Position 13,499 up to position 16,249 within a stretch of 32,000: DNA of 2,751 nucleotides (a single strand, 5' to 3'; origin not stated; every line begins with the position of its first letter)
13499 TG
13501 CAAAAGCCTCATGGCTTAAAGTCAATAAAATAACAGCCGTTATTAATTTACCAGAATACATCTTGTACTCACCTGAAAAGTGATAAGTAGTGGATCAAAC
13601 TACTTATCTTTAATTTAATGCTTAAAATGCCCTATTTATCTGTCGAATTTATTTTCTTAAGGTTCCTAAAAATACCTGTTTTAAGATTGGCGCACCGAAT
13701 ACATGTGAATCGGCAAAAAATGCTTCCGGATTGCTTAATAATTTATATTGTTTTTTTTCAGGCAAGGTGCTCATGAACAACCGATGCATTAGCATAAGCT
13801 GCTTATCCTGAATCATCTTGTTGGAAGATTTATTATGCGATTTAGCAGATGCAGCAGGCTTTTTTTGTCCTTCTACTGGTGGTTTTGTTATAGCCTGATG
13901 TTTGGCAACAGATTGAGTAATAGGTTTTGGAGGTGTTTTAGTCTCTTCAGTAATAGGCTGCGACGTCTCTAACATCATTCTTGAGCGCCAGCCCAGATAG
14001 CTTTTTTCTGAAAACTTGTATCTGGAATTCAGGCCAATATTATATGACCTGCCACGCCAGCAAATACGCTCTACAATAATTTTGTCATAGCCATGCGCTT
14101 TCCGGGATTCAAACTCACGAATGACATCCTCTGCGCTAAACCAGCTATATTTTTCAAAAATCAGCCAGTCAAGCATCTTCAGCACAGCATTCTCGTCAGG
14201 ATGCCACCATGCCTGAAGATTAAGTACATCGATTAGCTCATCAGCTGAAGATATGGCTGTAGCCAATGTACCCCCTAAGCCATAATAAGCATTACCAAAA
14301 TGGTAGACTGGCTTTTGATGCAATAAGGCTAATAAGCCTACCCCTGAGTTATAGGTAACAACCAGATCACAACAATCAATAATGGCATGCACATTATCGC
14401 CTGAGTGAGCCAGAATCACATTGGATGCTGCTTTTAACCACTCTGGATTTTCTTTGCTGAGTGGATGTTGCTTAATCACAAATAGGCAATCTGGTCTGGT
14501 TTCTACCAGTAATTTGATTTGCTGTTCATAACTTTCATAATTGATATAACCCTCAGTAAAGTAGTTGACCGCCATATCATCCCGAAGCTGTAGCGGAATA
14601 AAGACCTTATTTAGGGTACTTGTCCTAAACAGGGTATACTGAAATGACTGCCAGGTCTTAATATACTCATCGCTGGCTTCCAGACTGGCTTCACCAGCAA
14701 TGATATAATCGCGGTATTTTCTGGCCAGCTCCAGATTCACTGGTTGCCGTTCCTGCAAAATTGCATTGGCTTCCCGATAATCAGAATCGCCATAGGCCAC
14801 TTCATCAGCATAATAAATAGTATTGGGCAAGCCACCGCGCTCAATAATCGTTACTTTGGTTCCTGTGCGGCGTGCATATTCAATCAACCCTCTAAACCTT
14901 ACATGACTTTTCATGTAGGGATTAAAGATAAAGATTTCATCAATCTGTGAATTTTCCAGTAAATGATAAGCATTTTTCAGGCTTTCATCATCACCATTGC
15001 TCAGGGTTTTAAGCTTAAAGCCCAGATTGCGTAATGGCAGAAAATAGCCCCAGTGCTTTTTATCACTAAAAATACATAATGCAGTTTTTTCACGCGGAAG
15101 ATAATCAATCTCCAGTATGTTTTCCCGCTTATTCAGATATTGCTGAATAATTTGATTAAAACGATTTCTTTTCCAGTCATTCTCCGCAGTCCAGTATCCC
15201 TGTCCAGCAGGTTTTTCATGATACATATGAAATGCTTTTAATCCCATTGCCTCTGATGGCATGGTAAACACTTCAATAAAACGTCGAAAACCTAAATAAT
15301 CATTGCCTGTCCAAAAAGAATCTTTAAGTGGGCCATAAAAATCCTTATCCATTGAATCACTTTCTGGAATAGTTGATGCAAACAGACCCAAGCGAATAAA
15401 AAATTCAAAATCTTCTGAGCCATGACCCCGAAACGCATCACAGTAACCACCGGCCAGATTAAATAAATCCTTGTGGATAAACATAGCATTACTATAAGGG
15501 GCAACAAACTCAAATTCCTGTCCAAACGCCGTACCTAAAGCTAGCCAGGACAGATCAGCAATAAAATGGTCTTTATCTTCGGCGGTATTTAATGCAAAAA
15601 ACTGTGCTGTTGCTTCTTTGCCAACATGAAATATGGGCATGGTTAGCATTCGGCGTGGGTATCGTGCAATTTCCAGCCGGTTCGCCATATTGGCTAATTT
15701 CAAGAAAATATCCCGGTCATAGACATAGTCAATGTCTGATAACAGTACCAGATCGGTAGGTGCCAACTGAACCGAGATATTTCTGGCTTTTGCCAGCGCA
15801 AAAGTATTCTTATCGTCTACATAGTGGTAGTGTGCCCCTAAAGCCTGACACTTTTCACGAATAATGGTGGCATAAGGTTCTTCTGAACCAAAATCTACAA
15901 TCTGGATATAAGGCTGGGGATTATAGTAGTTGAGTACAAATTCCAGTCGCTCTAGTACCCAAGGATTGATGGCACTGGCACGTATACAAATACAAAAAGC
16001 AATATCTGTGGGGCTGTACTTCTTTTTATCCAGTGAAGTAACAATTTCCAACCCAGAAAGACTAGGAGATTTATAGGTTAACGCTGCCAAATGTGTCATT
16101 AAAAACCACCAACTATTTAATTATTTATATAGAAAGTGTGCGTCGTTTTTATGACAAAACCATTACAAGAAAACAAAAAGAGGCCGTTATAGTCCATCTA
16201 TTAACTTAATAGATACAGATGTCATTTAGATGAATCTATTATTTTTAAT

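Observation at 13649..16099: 816-aa fusion of a GalT-like GT-A domain with a single KpsC/KpsS-like domain and a Lys/Pro-rich tail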

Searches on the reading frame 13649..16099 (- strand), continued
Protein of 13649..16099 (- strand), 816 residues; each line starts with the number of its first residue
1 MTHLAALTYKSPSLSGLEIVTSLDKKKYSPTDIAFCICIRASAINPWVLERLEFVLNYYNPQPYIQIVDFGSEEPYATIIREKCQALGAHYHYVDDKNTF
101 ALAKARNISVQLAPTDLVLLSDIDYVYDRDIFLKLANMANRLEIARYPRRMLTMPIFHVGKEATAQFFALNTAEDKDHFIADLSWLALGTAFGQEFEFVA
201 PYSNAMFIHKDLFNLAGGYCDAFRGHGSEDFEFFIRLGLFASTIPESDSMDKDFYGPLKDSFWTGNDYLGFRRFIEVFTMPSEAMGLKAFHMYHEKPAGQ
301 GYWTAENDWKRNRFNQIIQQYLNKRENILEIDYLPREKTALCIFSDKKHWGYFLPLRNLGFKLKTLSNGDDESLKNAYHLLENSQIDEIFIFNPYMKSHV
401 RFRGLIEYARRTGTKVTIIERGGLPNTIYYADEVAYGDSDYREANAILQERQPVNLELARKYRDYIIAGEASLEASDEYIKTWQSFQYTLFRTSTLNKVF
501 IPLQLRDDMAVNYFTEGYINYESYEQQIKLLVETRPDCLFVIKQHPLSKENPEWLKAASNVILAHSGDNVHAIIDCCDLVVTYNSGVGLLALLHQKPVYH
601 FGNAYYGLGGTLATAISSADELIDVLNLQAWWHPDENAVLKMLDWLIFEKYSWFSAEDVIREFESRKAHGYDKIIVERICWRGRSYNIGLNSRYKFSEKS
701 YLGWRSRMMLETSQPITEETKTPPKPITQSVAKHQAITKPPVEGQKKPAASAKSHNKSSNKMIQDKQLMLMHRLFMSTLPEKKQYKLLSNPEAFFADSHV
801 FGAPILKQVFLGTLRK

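Call 79: list_cluster_members(proteins=[P0411, P0450, P0465, P0466, P0467, P0471, P0489, P0507, P0518, P0461])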
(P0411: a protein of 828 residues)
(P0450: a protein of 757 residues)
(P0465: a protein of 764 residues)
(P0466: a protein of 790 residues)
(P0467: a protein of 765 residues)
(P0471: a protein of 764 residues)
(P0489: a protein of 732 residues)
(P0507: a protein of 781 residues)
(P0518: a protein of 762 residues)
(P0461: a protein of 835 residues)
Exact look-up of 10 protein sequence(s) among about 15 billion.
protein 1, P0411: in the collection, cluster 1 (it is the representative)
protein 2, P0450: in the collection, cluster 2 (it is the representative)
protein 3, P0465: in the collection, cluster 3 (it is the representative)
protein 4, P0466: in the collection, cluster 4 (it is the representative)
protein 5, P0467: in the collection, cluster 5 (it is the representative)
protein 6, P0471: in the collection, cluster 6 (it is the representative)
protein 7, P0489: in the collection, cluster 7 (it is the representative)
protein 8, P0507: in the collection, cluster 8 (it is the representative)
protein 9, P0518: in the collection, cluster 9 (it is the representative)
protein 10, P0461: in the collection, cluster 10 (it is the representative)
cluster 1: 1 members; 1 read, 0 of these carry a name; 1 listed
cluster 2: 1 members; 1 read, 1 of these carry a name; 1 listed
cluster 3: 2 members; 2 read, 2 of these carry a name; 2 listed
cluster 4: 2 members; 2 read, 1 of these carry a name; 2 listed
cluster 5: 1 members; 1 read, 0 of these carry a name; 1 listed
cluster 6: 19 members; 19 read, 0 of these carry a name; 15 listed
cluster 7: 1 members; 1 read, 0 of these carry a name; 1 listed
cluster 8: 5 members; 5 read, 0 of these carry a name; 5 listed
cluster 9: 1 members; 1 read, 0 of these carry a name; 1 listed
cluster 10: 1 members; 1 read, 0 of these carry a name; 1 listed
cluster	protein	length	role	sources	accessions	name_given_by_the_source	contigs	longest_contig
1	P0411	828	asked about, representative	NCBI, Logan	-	-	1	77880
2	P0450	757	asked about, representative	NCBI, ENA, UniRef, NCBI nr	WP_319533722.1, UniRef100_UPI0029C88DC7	hypothetical protein [uncultured Cohaesibacter sp.] | capsular polysaccharide export protein, LipB/KpsS family n=1 Tax=uncultured Cohaesibacter ...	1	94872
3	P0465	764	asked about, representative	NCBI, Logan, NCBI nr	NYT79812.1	glycosyltransferase [Alcaligenaceae bacterium]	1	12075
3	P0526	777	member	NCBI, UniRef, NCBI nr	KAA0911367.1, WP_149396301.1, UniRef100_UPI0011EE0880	glycosyltransferase [Pusillimonas sp. ANT_WB101] | glycosyltransferase n=1 Tax=Pusillimonas sp. ANT_WB101 TaxID=2597356 RepID=UPI0011EE0880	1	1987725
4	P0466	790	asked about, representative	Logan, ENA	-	-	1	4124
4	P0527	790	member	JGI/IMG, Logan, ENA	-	predicted glycosyltransferase involved in capsule biosynthesis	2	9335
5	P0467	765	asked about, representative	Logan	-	-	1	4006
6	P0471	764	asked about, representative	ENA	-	-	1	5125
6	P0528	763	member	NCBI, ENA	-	-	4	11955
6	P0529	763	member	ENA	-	-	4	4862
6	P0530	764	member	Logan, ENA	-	-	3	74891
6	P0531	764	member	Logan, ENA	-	-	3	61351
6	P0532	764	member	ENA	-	-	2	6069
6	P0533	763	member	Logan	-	-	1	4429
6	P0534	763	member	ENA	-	-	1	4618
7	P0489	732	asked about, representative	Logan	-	-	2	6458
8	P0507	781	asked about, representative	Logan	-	-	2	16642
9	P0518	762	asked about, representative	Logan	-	-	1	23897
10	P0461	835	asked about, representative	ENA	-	-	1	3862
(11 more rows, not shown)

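Call 94: search_protein_families(library=pfam, proteins=[L007:1239-6086:-, L046:3886-5475:+, L049:263-2008:-, L051:10202-14569:-, L004:12278-13600:+], max_evalue=0.001)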
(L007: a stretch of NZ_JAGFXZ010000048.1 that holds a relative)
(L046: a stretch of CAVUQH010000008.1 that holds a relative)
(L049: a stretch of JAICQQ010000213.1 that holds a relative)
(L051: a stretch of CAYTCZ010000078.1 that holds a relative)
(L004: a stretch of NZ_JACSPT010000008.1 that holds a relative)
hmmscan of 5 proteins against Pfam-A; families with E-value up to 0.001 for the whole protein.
L007:1239-6086:- (1616 aa): 3 families
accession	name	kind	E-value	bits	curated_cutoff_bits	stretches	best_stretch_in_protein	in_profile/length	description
PF05704.18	Caps_synth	-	3.4e-46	158.3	24.5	1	126-377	18-277/278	Capsular polysaccharide synthesis protein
PF04464.20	Glyphos_transf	-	7.1e-34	117.8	22.1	1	398-731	10-335/367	CDP-Glycerol:Poly(glycerophosphate) glycerophosphotransferase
PF19087.6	DUF5776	-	5e-11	43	27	1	1443-1505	7-67/67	Domain of unknown function (DUF5776)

L046:3886-5475:+ (530 aa): 1 family
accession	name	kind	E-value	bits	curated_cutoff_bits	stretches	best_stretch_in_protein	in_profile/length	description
PF00535.33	Glycos_transf_2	-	2.6e-16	60.4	23.3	1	23-108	1-86/168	Glycosyl transferase family 2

L049:263-2008:- (582 aa): 3 families
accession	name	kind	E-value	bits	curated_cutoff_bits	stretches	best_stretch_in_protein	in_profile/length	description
PF11380.13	Stealth_CR2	-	1e-39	135.5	39.4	1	268-372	1-106/108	Stealth protein CR2, conserved region 2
PF17102.10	Stealth_CR3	-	1e-15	57.8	24.2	1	417-464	1-48/49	Stealth protein CR3, conserved region 3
PF17101.10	Stealth_CR1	-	2.3e-06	27.6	27.2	1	230-253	3-26/29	Stealth protein CR1, conserved region 1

L051:10202-14569:- (1456 aa): 7 families
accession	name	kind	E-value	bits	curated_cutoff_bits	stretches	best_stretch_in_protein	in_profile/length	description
PF04464.20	Glyphos_transf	-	5.7e-34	118.1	22.1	1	661-1026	14-366/367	CDP-Glycerol:Poly(glycerophosphate) glycerophosphotransferase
PF00535.33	Glycos_transf_2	-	3.1e-30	105.8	23.3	1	193-348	1-149/168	Glycosyl transferase family 2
PF13641.12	Glyco_tranf_2_3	-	1e-13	52.3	27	1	192-403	3-208/230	Glycosyltransferase like family 2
PF10111.15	Glyco_tranf_2_2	-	1.8e-10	41.2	27.3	1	210-298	17-106/276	Glycosyltransferase like family 2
PF13632.12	Glyco_trans_2_3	-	0.00024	21.4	27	0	276-366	1-87/198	Glycosyl transferase family group 2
PF13704.12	Glyco_tranf_2_4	-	0.00027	21.8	27.5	0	224-287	21-85/98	Glycosyl transferase family 2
PF14559.12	TPR_19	-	0.00045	20.9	25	0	1158-1209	2-57/68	Tetratricopeptide repeat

L004:12278-13600:+ (440 aa): 0 families

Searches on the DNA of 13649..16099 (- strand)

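Call 41: search_dna_similar(query=L057:94-2349:+, collection=ecoli_genomes, mode=near, max_rows=10)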
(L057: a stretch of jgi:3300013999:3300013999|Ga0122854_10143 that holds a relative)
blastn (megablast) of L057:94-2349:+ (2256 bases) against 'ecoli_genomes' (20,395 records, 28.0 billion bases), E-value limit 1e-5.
No match.

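Call 42: search_dna_similar(query=L057:94-2349:+, collection=ecoli_genomes, mode=distant, max_rows=10)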
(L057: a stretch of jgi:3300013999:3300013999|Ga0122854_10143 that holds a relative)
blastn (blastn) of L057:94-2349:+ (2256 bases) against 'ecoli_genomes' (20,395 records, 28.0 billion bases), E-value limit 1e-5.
No match.

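Call 61: search_dna_similar(query=L062:10179-12599:+, collection=ecoli_genomes, mode=distant, max_rows=8)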
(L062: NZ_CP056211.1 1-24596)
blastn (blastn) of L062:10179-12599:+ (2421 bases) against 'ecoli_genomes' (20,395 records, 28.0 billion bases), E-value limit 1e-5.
No match.

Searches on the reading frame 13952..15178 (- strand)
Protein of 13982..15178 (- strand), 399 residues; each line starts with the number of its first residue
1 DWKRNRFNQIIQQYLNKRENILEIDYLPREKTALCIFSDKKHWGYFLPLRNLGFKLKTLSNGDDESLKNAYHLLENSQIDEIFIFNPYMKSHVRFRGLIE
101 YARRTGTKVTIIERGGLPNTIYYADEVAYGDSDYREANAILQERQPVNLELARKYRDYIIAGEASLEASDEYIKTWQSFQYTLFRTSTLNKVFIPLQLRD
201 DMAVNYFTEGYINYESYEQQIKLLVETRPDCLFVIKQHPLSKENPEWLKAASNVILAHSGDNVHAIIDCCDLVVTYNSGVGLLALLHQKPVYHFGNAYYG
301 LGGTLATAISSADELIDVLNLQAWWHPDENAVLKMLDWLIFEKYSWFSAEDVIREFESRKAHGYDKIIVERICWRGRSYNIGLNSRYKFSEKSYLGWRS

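Call 29: search_protein_families(library=pfam, proteins=[window:13982-15178:-], max_evalue=10)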
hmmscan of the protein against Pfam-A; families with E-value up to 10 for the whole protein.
seq(399 aa): 1 family
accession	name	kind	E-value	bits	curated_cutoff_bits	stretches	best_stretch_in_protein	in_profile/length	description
PF05159.20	Capsule_synth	-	2e-12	47.6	20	1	190-303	146-270/310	Capsule polysaccharide biosynthesis protein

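Call 37: search_solved_structures(query=A3, max_evalue=10, show_alignments=5)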
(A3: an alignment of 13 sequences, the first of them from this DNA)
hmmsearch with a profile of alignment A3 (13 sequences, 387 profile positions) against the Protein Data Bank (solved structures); distinct sequences matched with E-value up to 10: 18.
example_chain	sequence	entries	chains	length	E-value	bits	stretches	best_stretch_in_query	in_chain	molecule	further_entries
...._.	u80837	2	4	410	1.2e-06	30.8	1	177-293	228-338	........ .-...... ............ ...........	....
8cse_A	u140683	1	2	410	1.2e-06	30.8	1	177-293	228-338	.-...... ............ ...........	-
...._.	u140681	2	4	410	3e-06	29.4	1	202-293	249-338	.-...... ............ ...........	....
8csd_A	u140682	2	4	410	3.3e-06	29.3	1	202-293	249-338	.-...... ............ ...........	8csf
6mgd_A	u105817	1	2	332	0.00016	23.7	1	101-286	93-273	Capsular polysaccharide export system protein KpsC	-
6mgc_A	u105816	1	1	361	0.00043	22.3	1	166-285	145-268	Capsule polysaccharide export protein KpsC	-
8fuw_A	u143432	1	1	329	0.0038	19.2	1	166-285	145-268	Capsule polysaccharide export protein KpsC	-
8fux_A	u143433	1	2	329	0.013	17.5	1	168-285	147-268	Capsule polysaccharide export protein KpsC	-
2wqh_A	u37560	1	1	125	0.071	15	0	270-305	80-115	CTPR3Y3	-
3kd7_A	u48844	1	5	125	0.13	14.1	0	268-302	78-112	CTPR390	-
8ch0_A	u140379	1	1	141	0.41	12.5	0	270-295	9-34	Consensus tetratricopeptide repeat protein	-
1na0_A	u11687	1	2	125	0.41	12.5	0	270-297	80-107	designed protein CTPR3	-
2avp_A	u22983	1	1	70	0.49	12.3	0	270-295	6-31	synthetic consensus TPR protein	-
2fo7_A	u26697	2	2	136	0.5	12.2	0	270-295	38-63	SYNTHETIC CONSENSUS TPR PROTEIN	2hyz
1na3_A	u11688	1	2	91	0.56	12.1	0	270-298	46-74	designed protein CTPR2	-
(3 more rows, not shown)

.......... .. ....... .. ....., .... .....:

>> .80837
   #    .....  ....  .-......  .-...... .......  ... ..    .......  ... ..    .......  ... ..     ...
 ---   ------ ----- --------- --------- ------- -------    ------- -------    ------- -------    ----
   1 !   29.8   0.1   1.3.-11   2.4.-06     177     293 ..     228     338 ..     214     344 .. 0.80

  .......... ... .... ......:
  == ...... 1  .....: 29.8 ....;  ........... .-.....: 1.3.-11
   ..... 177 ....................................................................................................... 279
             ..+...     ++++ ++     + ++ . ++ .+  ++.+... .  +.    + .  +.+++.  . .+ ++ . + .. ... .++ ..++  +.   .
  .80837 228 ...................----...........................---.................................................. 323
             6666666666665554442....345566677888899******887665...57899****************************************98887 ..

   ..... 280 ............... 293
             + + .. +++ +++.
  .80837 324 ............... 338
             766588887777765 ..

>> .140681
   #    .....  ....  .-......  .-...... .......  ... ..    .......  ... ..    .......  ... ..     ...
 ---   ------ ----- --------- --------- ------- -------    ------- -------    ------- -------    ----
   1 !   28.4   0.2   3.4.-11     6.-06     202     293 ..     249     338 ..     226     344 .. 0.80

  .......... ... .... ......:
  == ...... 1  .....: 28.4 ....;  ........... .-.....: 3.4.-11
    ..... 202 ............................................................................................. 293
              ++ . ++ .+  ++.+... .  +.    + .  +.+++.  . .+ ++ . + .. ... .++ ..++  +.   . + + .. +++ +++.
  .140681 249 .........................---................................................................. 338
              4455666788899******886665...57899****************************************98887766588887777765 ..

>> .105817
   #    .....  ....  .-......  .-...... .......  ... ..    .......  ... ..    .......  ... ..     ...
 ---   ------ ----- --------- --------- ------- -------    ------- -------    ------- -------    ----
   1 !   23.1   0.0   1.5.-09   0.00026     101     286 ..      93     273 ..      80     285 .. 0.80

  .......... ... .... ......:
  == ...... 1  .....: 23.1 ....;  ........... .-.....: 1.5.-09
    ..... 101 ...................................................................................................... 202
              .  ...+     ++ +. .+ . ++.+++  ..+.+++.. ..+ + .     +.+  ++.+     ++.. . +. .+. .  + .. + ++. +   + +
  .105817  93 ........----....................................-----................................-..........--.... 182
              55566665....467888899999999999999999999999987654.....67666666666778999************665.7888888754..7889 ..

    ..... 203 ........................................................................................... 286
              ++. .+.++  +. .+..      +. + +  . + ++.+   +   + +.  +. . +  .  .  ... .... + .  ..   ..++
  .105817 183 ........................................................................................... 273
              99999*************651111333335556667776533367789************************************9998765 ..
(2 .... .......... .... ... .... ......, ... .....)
